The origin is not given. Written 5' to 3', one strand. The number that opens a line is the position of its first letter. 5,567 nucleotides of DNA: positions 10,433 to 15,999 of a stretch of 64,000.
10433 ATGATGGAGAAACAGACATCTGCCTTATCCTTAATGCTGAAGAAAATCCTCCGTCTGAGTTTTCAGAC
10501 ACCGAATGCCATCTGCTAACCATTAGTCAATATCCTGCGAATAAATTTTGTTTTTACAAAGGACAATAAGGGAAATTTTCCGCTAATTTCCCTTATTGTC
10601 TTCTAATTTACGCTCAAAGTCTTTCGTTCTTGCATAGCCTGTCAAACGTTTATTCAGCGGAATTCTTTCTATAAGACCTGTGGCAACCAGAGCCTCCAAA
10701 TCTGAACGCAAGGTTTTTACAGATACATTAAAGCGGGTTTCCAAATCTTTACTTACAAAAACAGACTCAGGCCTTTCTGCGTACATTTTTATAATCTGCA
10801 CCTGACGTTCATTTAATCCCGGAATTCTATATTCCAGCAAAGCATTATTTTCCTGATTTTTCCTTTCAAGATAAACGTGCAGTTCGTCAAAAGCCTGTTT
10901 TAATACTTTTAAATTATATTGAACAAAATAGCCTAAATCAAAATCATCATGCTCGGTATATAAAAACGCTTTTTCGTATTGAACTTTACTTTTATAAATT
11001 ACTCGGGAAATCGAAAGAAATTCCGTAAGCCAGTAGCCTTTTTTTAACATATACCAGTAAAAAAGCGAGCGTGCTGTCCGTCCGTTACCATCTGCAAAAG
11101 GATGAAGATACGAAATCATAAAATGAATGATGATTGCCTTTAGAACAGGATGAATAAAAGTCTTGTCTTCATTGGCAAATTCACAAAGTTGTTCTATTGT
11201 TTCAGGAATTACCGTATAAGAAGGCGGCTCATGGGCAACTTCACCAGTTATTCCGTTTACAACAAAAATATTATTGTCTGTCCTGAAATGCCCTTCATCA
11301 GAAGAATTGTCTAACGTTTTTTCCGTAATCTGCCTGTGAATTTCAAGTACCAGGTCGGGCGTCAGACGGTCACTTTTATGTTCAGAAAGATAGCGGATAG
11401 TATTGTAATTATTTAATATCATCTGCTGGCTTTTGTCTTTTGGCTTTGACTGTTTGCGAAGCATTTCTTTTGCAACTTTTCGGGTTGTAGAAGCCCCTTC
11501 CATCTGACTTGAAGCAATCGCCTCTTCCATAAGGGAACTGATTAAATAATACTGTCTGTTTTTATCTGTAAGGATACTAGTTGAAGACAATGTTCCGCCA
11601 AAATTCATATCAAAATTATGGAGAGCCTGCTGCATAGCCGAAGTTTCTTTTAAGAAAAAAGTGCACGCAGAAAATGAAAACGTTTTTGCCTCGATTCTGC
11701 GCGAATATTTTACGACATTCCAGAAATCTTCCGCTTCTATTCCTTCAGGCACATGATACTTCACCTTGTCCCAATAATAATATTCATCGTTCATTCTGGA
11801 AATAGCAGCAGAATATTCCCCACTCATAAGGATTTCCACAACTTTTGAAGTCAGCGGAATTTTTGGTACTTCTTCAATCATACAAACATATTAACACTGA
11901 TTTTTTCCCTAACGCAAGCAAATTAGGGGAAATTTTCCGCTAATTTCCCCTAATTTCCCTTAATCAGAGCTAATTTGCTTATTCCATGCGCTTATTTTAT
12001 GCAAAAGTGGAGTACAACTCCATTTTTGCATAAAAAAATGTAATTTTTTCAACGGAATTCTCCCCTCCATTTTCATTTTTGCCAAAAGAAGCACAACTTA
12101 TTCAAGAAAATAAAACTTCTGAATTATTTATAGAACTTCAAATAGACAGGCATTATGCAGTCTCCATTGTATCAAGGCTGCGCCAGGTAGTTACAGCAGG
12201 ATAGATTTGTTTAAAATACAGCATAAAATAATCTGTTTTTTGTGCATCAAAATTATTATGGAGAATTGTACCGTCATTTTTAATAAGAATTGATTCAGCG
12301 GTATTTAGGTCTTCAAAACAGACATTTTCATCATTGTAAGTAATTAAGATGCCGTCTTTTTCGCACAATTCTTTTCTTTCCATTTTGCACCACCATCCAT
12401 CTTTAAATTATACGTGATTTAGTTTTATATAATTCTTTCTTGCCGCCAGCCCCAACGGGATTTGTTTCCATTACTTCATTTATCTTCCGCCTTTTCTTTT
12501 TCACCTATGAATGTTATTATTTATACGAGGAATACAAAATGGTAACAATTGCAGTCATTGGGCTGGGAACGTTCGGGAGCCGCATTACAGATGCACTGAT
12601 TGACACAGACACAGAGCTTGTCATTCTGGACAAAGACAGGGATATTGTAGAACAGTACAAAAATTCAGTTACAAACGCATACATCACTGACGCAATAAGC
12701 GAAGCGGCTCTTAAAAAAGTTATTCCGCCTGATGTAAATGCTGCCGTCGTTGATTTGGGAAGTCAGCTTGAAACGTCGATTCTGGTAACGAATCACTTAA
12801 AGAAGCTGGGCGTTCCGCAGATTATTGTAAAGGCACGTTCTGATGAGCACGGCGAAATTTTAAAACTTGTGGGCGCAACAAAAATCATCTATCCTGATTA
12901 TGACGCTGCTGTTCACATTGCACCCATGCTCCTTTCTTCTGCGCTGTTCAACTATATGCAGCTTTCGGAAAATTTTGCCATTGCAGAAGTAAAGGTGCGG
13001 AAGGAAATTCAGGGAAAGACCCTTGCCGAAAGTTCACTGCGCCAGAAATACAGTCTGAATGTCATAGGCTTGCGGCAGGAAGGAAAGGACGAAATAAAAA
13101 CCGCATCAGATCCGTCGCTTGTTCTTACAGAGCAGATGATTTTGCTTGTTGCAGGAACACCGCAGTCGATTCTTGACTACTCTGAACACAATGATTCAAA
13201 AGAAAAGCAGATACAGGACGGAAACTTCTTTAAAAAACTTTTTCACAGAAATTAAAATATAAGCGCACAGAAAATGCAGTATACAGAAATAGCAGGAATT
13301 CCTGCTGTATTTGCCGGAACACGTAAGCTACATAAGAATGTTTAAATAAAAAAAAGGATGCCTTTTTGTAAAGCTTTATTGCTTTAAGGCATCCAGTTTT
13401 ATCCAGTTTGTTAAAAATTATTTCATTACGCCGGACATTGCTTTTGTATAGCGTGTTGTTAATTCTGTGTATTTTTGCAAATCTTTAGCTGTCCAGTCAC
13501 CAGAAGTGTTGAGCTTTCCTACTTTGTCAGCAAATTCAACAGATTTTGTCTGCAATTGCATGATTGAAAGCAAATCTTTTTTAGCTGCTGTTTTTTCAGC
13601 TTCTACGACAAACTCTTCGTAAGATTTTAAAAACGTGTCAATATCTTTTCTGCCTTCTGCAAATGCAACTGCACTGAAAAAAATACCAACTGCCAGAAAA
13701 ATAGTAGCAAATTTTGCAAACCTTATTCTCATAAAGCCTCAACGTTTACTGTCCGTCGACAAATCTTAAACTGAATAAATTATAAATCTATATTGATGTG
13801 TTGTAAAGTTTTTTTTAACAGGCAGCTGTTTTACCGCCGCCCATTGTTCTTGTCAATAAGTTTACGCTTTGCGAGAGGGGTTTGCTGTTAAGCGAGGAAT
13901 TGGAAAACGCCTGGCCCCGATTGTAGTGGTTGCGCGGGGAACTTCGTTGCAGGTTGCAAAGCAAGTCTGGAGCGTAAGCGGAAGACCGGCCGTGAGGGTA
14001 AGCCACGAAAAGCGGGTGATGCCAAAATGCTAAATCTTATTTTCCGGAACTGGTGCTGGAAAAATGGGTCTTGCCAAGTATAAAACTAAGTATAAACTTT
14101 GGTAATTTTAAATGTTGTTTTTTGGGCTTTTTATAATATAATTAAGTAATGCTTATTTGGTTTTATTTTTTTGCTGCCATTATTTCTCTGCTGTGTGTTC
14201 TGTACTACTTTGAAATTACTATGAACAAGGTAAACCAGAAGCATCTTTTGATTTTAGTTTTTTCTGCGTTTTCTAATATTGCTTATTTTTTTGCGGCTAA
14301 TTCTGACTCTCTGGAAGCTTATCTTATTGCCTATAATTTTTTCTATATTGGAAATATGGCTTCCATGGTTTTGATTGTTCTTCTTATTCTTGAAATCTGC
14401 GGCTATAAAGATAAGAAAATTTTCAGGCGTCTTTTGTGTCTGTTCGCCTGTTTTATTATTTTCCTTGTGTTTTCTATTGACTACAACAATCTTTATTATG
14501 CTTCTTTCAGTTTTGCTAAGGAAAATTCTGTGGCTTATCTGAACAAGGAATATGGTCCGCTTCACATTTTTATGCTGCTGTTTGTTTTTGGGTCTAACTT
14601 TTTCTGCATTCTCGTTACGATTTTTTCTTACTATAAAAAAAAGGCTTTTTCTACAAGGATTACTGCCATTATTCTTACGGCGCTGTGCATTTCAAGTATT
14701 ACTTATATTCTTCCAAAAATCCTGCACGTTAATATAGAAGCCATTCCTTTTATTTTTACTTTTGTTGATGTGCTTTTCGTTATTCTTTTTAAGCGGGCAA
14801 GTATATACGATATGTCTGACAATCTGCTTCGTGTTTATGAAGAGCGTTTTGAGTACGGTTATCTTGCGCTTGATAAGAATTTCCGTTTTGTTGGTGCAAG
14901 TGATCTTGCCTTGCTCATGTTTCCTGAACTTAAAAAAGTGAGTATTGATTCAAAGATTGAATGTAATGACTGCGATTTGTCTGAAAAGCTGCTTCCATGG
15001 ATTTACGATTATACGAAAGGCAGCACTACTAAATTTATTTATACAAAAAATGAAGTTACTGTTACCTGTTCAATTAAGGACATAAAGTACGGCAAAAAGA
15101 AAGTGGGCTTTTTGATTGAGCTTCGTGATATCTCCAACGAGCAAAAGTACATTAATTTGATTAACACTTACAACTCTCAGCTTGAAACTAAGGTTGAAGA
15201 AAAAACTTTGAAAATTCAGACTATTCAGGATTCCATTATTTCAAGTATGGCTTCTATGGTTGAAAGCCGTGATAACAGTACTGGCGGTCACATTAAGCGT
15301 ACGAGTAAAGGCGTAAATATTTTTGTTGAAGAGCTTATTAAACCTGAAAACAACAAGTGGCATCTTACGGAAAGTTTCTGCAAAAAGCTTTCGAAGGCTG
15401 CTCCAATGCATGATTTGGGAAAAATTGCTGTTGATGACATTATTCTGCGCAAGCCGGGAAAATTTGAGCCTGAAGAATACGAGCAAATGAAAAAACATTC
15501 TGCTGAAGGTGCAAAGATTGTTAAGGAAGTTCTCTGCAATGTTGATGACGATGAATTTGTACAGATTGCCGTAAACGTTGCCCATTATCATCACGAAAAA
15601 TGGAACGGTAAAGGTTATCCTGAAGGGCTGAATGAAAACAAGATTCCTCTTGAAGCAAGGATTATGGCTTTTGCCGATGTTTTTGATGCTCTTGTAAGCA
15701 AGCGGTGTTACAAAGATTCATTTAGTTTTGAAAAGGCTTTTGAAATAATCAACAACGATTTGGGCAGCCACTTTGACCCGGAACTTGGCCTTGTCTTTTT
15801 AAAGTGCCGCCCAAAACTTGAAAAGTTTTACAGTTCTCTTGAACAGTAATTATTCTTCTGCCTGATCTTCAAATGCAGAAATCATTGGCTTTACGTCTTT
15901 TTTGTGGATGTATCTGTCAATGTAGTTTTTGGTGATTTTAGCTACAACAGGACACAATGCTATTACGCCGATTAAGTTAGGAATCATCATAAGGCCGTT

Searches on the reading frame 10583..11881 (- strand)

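Call 91: search_protein_families(library=pfam, proteins=[window:10583-11881:-], max_evalue=0.0001)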
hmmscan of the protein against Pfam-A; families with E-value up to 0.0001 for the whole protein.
window:10583-11881:- (432 aa): 1 family
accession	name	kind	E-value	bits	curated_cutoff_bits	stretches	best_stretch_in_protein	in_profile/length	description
PF02661.23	Fic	-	2.1e-20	73.8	24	1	173-277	2-92/93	Fic/DOC family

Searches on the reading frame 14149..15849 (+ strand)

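Call 88: search_protein_families(library=pfam, proteins=[window:14149-15849:+], max_evalue=0.0001)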
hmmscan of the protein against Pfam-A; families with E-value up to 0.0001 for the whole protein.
window:14149-15849:+ (566 aa): 3 families
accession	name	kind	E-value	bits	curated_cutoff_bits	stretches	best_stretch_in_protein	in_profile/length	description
PF13487.12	HD_5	-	1e-28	100.6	27.2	1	372-546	8-170/170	HD domain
PF16927.11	HisKA_7TM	-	3.4e-18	66.8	28.6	1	6-221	2-221/224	N-terminal 7TM region of histidine kinase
PF01966.28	HD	-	1.3e-16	61.3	22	1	412-514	25-115/116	HD domain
